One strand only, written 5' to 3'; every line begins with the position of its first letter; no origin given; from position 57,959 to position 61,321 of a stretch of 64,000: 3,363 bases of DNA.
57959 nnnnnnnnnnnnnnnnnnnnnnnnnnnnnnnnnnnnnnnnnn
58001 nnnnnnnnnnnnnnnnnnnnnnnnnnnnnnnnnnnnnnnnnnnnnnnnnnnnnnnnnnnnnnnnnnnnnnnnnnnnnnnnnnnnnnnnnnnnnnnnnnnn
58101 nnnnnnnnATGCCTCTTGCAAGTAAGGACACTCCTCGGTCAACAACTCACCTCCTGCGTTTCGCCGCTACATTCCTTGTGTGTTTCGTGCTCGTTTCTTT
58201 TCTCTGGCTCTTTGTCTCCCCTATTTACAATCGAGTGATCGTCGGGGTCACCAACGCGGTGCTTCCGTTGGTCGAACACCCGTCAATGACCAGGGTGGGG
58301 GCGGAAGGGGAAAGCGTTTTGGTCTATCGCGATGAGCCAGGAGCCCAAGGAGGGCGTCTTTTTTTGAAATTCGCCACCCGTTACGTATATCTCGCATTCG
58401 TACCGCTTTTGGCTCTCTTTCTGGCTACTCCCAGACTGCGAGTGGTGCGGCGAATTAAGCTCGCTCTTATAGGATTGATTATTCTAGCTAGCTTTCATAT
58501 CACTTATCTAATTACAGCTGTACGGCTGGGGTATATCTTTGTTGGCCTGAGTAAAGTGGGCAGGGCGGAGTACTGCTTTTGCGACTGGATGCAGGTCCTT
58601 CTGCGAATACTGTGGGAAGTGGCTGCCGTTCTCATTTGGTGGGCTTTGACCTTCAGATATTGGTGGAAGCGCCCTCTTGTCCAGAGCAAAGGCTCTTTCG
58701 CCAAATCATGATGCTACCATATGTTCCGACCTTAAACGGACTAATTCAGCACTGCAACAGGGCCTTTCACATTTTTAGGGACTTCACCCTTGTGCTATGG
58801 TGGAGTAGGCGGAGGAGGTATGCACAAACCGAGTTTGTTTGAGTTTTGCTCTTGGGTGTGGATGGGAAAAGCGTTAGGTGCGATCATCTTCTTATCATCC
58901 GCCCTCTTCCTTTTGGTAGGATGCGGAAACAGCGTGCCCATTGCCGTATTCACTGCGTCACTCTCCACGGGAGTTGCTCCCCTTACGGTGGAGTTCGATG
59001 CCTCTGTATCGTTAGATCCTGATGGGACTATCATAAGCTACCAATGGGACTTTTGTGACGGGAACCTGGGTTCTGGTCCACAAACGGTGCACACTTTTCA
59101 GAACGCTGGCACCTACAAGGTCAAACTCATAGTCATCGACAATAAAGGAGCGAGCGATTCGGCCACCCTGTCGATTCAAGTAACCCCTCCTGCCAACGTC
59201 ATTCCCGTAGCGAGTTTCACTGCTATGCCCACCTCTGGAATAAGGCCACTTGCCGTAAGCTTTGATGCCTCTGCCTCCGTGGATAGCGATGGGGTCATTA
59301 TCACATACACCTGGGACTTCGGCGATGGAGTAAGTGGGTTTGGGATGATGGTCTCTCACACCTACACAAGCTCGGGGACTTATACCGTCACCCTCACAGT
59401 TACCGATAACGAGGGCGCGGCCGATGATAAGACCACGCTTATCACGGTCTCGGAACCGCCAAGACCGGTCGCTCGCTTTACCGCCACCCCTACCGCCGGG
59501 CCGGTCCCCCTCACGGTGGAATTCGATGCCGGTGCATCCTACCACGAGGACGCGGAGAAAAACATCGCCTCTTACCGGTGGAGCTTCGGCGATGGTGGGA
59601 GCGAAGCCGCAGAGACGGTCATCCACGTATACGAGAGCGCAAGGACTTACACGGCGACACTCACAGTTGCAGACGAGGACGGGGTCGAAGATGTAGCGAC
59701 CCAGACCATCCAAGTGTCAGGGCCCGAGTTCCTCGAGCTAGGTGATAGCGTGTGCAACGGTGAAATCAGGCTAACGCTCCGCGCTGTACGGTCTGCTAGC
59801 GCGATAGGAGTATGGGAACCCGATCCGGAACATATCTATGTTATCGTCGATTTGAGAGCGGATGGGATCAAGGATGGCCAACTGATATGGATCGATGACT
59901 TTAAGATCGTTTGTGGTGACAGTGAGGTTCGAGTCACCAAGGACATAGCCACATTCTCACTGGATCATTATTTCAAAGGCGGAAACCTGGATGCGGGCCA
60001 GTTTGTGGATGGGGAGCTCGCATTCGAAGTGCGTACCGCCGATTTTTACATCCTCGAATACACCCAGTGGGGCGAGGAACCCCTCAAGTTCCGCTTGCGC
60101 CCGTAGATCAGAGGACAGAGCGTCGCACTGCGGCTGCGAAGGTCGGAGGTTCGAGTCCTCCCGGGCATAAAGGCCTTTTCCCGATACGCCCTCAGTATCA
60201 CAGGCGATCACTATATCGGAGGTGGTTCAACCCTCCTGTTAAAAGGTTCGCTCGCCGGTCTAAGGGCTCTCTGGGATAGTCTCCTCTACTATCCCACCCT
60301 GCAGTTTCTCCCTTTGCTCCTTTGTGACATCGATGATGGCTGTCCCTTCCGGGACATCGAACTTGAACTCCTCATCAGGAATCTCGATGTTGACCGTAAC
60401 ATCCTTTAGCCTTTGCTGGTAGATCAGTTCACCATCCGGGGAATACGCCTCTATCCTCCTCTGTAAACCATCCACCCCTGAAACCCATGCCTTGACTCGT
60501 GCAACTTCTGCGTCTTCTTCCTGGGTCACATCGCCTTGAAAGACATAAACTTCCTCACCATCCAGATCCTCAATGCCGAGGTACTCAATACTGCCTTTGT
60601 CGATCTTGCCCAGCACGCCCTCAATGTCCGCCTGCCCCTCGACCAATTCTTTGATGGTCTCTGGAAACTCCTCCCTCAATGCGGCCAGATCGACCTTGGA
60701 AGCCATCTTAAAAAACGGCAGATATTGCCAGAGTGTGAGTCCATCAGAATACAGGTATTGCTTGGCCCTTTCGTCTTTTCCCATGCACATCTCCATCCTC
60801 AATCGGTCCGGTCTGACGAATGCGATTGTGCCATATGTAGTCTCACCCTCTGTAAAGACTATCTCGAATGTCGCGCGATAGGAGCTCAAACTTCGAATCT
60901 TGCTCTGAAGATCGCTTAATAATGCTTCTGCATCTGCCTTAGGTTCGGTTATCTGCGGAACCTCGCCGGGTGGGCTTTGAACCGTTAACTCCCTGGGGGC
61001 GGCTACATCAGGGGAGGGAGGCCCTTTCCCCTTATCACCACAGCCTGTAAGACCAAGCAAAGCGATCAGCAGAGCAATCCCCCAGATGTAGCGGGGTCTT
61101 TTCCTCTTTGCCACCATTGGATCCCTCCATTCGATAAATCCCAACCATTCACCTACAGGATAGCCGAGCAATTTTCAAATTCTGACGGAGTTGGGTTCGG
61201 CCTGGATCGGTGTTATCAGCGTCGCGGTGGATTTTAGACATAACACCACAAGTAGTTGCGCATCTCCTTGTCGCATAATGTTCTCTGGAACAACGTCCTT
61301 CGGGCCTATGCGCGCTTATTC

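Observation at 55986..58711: IPTL-CTERM-type cargo protein immediately followed by a mini exosortase-like membrane protein: candidate cognate sorting system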

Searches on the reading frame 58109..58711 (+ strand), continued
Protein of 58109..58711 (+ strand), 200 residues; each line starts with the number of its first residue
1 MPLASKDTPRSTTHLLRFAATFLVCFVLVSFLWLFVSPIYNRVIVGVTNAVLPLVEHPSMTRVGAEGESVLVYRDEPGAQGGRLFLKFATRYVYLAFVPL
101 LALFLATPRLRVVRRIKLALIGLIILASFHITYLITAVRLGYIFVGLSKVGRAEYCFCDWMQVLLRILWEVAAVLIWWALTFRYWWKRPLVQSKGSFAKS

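Call 83: search_protein_families(library=ncbifam, proteins=[P0258, P0270, P0257, P0287, P0289, P0317, P0308, P0194, P0242, P0279], max_evalue=0.01)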
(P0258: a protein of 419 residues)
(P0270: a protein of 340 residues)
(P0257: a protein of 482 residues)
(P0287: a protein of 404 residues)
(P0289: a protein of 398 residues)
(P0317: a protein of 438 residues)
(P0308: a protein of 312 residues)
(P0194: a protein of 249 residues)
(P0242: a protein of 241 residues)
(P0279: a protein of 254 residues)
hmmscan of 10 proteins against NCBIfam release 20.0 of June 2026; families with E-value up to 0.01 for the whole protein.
P0258 (419 aa): 1 family
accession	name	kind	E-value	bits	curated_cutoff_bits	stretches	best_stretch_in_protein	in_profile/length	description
NF041730.1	XrtH_assoc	equivalog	0.00019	21.2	35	0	10-193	3-180/184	exosortase H-associated membrane protein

P0270 (340 aa): 9 families
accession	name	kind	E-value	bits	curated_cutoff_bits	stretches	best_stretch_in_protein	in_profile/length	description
TIGR04144.1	archaeo_VPXXXP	exception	2.4e-22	79.6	150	1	47-168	31-154/156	archaeosortase B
TIGR04177.1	exosort_XrtH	exception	6.2e-20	71.8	86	1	22-163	6-151/158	exosortase H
NF046081.1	exosort_XrtX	exception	6.5e-17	61.9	170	1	22-167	14-162/168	exosortase X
TIGR04128.1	exoso_Fjoh_1448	exception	1.5e-11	44.9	90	1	70-164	75-169/174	exosortase family protein XrtF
TIGR04178.1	exo_archaeo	signature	6.7e-11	42.3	23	1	79-163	2-93/97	exosortase/archaeosortase family protein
NF046083.1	exosort_XrtY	exception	1.7e-07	31.3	160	1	57-163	61-166/168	exosortase Y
TIGR04300.1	exosort_XrtM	exception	1.2e-06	29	125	1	70-164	47-141/150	exosortase family protein XrtM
TIGR04124.1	archaeo_artE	exception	1.3e-06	28.6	95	1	58-163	43-147/153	archaeosortase family protein ArtE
NF033505.2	paceosortase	exception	0.00052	20.1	80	1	64-162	44-143/167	pacearchaeosortase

P0257 (482 aa): 17 families
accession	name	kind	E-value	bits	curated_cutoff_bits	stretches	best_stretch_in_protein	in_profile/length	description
TIGR02917.1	PEP_TPR_lipo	equivalog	5.2e-15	54.4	312.2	1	253-460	328-535/899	XrtA/PEP-CTERM system TPR-repeat protein PrsT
TIGR02521.1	type_IV_pilW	equivalog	2.1e-11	43.8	154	1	299-455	42-200/234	type IV pilus biogenesis/stability protein PilW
NF040959.1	MamA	equivalog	1.7e-09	37.4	200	1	295-450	44-199/204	magnetosome protein MamA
NF033920.0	C39_PA2778_fam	equivalog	5.8e-09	35.7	150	1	331-418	165-252/255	PA2778 family cysteine peptidase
TIGR02552.1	LcrH_SycD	equivalog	2.7e-07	30.4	104.8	1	359-424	55-120/136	SycD/LcrH family type III secretion system chaperone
NF008520.0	PRK11447.1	equivalog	5.1e-07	27.9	858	1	363-449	468-554/1157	cellulose synthase complex outer membrane protein BcsC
NF052415.1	T3SS_chap_SctY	equivalog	5.4e-07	30.1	70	1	286-351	4-69/106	type III secretion apparatus assembly chaperone SctY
NF011721.1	PRK15174.1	equivalog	4.4e-06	25.2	1200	1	306-418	268-380/656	Vi polysaccharide transport protein VexE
TIGR00990.1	3a0801s09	subfamily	1.1e-05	24.3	757.25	1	277-443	320-486/615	mitochondrial import receptor subunit TOM70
NF007302.0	PRK09782.1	equivalog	1.9e-05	22.8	1223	1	276-414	566-704/990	phage receptor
NF033762.1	social_mot_Tgl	equivalog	2.1e-05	24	225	0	285-381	28-125/252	social motility TPR repeat lipoprotein Tgl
NF033758.1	gliding_GltE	equivalog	0.00076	18.6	225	0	304-387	102-185/411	adventurous gliding motility TPR repeat lipoprotein GltE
TIGR00540.1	TPR_hemY_coli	hypoth_equivalog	0.0011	17.9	142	0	284-348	322-385/385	heme biosynthesis-associated TPR protein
NF008391.2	PRK11189.1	equivalog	0.0012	18.4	250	0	345-424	88-167/297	lipoprotein NlpI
TIGR02795.1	tol_pal_ybgF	equivalog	0.0014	19.2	90.1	0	362-425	45-111/119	tol-pal system protein YbgF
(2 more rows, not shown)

P0287 (404 aa): 13 families
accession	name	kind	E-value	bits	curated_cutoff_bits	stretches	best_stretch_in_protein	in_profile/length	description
TIGR02917.1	PEP_TPR_lipo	equivalog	8.4e-14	50.4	312.2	1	246-398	122-273/899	XrtA/PEP-CTERM system TPR-repeat protein PrsT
NF052415.1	T3SS_chap_SctY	equivalog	2e-06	28.2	70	1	246-342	3-102/106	type III secretion apparatus assembly chaperone SctY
NF047558.1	TPR_END_plus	domain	1e-05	25.4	32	1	286-320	2-36/56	TPR end-of-group domain-containing protein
TIGR02552.1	LcrH_SycD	equivalog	4e-05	23.3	104.8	1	264-354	33-126/136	SycD/LcrH family type III secretion system chaperone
TIGR04510.1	mod_pep_cyc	subfamily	5.6e-05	21.8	400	1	256-310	405-459/814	putative peptide modification system cyclase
NF040959.1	MamA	equivalog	5.7e-05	22.7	200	1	264-386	52-174/204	magnetosome protein MamA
NF008757.0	PRK11788.1-5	equivalog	0.00023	20.4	363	1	241-390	172-321/388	lipopolysaccharide assembly protein LapB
NF033920.0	C39_PA2778_fam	equivalog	0.0006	19.3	150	0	295-376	168-249/255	PA2778 family cysteine peptidase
TIGR02521.1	type_IV_pilW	equivalog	0.00062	19.4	154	0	290-364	38-112/234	type IV pilus biogenesis/stability protein PilW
TIGR03939.1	PGA_TPR_OMP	equivalog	0.001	17.4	366.65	1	284-389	87-192/800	poly-beta-1,6 N-acetyl-D-glucosamine export porin PgaA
NF008520.0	PRK11447.1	equivalog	0.0011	16.8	858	0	256-316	358-418/1157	cellulose synthase complex outer membrane protein BcsC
NF041730.1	XrtH_assoc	equivalog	0.0028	17.4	35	1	9-148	3-149/184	exosortase H-associated membrane protein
NF052400.1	M48_BAM_BepA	equivalog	0.0083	14.9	570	0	323-397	347-418/483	beta-barrel assembly-enhancing protease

P0289 (398 aa): 7 families
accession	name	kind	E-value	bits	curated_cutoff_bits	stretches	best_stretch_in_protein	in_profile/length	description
TIGR02521.1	type_IV_pilW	equivalog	2.9e-07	30.3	154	1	249-312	37-100/234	type IV pilus biogenesis/stability protein PilW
NF052415.1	T3SS_chap_SctY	equivalog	3.8e-07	30.6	70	1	242-336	5-102/106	type III secretion apparatus assembly chaperone SctY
TIGR02917.1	PEP_TPR_lipo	equivalog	1.5e-06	26.4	312.2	1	257-320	173-236/899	XrtA/PEP-CTERM system TPR-repeat protein PrsT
TIGR02552.1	LcrH_SycD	equivalog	6.6e-06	25.9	104.8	1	243-337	18-112/136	SycD/LcrH family type III secretion system chaperone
NF033762.1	social_mot_Tgl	equivalog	0.00031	20.2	225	1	220-309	7-98/252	social motility TPR repeat lipoprotein Tgl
NF033920.0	C39_PA2778_fam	equivalog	0.00052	19.5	150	0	253-338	166-251/255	PA2778 family cysteine peptidase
NF007302.0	PRK09782.1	equivalog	0.0054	14.7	1223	1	257-365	593-700/990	phage receptor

P0317 (438 aa): 22 families
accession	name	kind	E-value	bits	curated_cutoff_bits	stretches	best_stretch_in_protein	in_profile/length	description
TIGR02917.1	PEP_TPR_lipo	equivalog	1.8e-20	72.5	312.2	2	312-414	462-564/899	XrtA/PEP-CTERM system TPR-repeat protein PrsT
TIGR02521.1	type_IV_pilW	equivalog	1.7e-16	60.5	154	1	223-418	5-204/234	type IV pilus biogenesis/stability protein PilW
TIGR02795.1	tol_pal_ybgF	equivalog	2.4e-14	53.9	90.1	1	286-377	10-104/119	tol-pal system protein YbgF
NF033920.0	C39_PA2778_fam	equivalog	1e-10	41.5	150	1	313-378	188-253/255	PA2778 family cysteine peptidase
NF040959.1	MamA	equivalog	5.7e-10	39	200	2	245-304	140-199/204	magnetosome protein MamA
NF033762.1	social_mot_Tgl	equivalog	7.4e-10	38.6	225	2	254-330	76-151/252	social motility TPR repeat lipoprotein Tgl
TIGR02552.1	LcrH_SycD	equivalog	5.1e-09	36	104.8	1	319-378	56-115/136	SycD/LcrH family type III secretion system chaperone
NF033758.1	gliding_GltE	equivalog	2.6e-08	33.3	225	1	239-357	217-332/411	adventurous gliding motility TPR repeat lipoprotein GltE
TIGR00990.1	3a0801s09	subfamily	4.6e-06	25.6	757.25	1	260-381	347-465/615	mitochondrial import receptor subunit TOM70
NF052415.1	T3SS_chap_SctY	equivalog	5.1e-06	26.9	70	1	250-342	12-104/106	type III secretion apparatus assembly chaperone SctY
NF008520.0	PRK11447.1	equivalog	9.4e-06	23.7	858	0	257-312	474-529/1157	cellulose synthase complex outer membrane protein BcsC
NF047507.1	TPR_BatC_Lepto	exception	1e-05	25.1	175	1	260-368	40-149/214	TPR repeat-containing protein BatC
NF047371.1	FlcA_CTERM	equivalog_domain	7.5e-05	21.4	300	0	222-381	100-222/646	periplasmic flagellar collar protein FlcA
NF052312.1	T9SS_PorW_SprE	equivalog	0.00012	20.9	250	1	284-362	296-375/716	type IX secretion system periplasmic lipoprotein PorW/SprE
NF002725.1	PRK02603.1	equivalog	0.00029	20.9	143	0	291-374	48-131/173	photosystem I assembly protein Ycf3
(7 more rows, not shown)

P0308 (312 aa): 0 families

P0194 (249 aa): 0 families

P0242 (241 aa): 9 families
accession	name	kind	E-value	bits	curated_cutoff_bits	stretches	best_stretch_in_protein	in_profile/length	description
NF004088.0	PRK05590.1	equivalog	5e-10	40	140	1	208-235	138-165/166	hypothetical protein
TIGR04102.1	SWIM_PBPRA1643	hypoth_equivalog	2.4e-08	34.3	68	1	205-234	79-108/108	PBPRA1643 family SWIM/SEC-C metal-binding motif protein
NF002449.0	PRK01617.1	equivalog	9.9e-08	32.5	141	1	211-235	130-154/154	hypothetical protein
NF041730.1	XrtH_assoc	equivalog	1.9e-06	27.8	35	1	24-148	4-131/184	exosortase H-associated membrane protein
NF007704.0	PRK10396.1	equivalog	9.7e-06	25.7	149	1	210-233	196-219/221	hypothetical protein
NF002592.0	PRK02250.1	equivalog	1e-05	25.7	158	1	213-234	146-167/167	hypothetical protein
NF001213.0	PRK00183.1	equivalog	2e-05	24.7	158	1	209-235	128-154/157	hypothetical protein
NF003262.0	PRK04233.1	equivalog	0.0012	18.9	204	1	218-239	7-28/129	hypothetical protein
NF002486.0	PRK01752.1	equivalog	0.0036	17.2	120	1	218-235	138-155/157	YchJ family protein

P0279 (254 aa): 5 families
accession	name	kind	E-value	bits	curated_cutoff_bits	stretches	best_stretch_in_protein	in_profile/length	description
NF004088.0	PRK05590.1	equivalog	7.7e-06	26.3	140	1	227-254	138-165/166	hypothetical protein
TIGR04102.1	SWIM_PBPRA1643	hypoth_equivalog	0.00059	20.2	68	1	231-253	86-108/108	PBPRA1643 family SWIM/SEC-C metal-binding motif protein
NF002449.0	PRK01617.1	equivalog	0.0012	19.3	141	1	235-254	135-154/154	hypothetical protein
NF002592.0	PRK02250.1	equivalog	0.0024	18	158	1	230-253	144-167/167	hypothetical protein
NF007704.0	PRK10396.1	equivalog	0.0072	16.3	149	0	228-252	195-219/221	hypothetical protein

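Call 85: find_encoding_contigs(protein=P0270, flank=5000, max_places=4)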
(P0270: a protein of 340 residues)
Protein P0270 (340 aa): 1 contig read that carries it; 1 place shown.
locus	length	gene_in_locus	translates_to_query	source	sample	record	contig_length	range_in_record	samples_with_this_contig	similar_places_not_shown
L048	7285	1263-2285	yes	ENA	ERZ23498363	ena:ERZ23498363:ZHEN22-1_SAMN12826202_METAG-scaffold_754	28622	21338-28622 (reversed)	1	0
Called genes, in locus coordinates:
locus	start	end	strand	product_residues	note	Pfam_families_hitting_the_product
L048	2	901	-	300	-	?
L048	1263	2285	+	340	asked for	PF09721:Exosortase_EpsH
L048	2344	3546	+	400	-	PF01244:Peptidase_M19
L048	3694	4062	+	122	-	PF00190:Cupin_1 (weak), PF21621:MPI_cupin_dom (weak), PF02311:AraC_binding (weak), PF07883:Cupin_2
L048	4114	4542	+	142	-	PF03652:RuvX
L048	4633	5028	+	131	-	PF01042:Ribonuc_L-PSP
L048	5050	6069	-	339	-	PF08240:ADH_N, PF00107:ADH_zinc_N, PF13602:ADH_zinc_N_2 (weak)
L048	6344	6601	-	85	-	PF00550:PP-binding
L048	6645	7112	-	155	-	PF01029:NusB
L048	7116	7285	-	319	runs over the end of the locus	PF00698:Acyl_transf_1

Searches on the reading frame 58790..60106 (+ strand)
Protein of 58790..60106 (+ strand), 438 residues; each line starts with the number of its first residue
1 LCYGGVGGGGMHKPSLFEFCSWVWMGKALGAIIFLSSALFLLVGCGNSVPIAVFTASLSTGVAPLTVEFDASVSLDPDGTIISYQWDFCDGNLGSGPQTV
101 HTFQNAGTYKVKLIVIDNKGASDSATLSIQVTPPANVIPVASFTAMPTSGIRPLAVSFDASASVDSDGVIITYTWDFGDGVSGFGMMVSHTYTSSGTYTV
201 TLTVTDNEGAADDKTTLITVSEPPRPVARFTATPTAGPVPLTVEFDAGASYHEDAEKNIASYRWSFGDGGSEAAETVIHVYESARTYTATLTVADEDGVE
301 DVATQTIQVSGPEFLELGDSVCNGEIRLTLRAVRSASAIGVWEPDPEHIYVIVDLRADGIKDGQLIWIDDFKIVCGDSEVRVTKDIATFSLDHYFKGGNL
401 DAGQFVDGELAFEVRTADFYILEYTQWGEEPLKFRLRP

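Call 3: search_protein_families(library=ncbifam, proteins=[window:58790-60106:+], max_evalue=1)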
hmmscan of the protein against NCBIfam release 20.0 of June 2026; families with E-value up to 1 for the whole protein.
window:58790-60106:+ (438 aa): 7 families
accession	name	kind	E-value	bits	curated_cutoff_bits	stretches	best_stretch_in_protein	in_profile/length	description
TIGR00864.1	PCC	subfamily_domain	5.1e-16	56.3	1861.4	2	171-300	1338-1466/2700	polycystin cation channel protein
NF038112.1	myxo_dep_M36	subfamily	2.6e-09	34.8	1500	1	45-271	1186-1423/1604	myxosortase-dependent M36 family metallopeptidase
NF058578.1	CPR_pilus_PamR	equivalog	8.7e-09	34.6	300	2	186-210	204-228/297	pilus system RbmA-like protein PamR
NF033932.1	LapB_rpt_80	domain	1.1e-05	25.6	45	1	196-227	1-33/83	LapB repeat-containing protein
NF012211.1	tand_rpt_95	domain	0.11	12.5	90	0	106-142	59-94/98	tandem-95 repeat protein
NF053671.1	bindosome_BasC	exception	0.15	11.9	260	1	116-149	62-95/140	bindosome assembly system protein BasC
TIGR03769.1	P_ac_wall_RPT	domain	0.28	11.8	30.9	0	191-210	8-29/41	TIGR03769 domain-containing protein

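Call 4: search_protein_families(library=pfam, proteins=[window:58790-60106:+], max_evalue=1)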
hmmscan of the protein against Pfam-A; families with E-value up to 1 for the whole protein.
window:58790-60106:+ (438 aa): 18 families
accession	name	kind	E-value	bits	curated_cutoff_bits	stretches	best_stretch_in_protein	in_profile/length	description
PF18911.6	PKD_4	-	1.8e-64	214.2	27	3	136-219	1-84/85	PKD domain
PF00801.26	PKD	-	2.5e-49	165.6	23.5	3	147-218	8-79/80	PKD domain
PF22352.2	K319L-like_PKD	-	4.4e-18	65.5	27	3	66-131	13-84/84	K319L-like, PKD domain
PF21027.3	Sde0182_C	-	7.9e-08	33.2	27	1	66-86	1-21/83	Cellulose-binding protein Sde0182, C-terminal domain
PF11611.13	DUF4352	-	1.4e-05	25.9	25.9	1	316-425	2-113/122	Domain of unknown function (DUF4352)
PF05345.18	He_PIG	-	0.00012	22.9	24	2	190-220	65-95/96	Putative Ig domain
PF07495.19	Y_Y_Y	-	0.00054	20.2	26.6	1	187-218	29-60/65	Y_Y_Y domain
PF02010.21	REJ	-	0.00098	18.3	25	1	109-156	390-439/452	REJ domain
PF18981.6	InlK_D3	-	0.0012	19.3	25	1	193-217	47-71/75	Internalin K domain (D3/D4)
PF08329.16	ChitinaseA_N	-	0.0033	17.5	21.2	0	97-131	73-107/133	Chitinase A, N-terminal domain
PF15418.12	DUF4625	-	0.0081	16.9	27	0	105-131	104-130/131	Domain of unknown function (DUF4625)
PF17963.7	Big_9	-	0.012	16.9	23.6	2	47-129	1-88/89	Bacterial Ig domain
PF16403.11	Bact_surface_Ig-like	-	0.017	15.6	27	0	194-218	45-69/71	Bacterial surface protein, Ig-like domain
PF23860.1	Ribophorin_II_3rd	-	0.071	13.6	23.4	0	191-207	97-113/128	Ribophorin II third domain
PF11432.13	DUF3197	-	0.08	13.3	27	1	211-302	13-101/113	Protein of unknown function (DUF3197)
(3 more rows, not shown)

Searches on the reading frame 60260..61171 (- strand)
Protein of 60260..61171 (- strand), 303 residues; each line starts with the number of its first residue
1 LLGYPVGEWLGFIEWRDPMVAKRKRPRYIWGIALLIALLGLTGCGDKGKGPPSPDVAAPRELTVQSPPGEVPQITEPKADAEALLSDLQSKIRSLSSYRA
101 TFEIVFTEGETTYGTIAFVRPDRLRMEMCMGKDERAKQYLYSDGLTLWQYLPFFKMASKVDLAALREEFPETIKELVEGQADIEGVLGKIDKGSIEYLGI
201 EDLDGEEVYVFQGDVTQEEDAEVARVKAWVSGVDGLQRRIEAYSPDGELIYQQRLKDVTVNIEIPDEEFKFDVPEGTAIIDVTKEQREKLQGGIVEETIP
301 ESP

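Call 76: search_protein_families(library=pfam, proteins=[window:60260-61171:-], max_evalue=0.00001)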
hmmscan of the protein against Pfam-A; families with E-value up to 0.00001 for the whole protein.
window:60260-61171:- (303 aa): 2 families
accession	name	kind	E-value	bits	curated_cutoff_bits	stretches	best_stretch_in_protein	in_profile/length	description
PF17131.11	LolA_like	-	2.9e-06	27.5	30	1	133-259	14-137/184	Outer membrane lipoprotein-sorting protein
PF09865.15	DUF2092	-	6.1e-06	26.2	21.2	0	194-282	126-211/212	Predicted periplasmic protein (DUF2092)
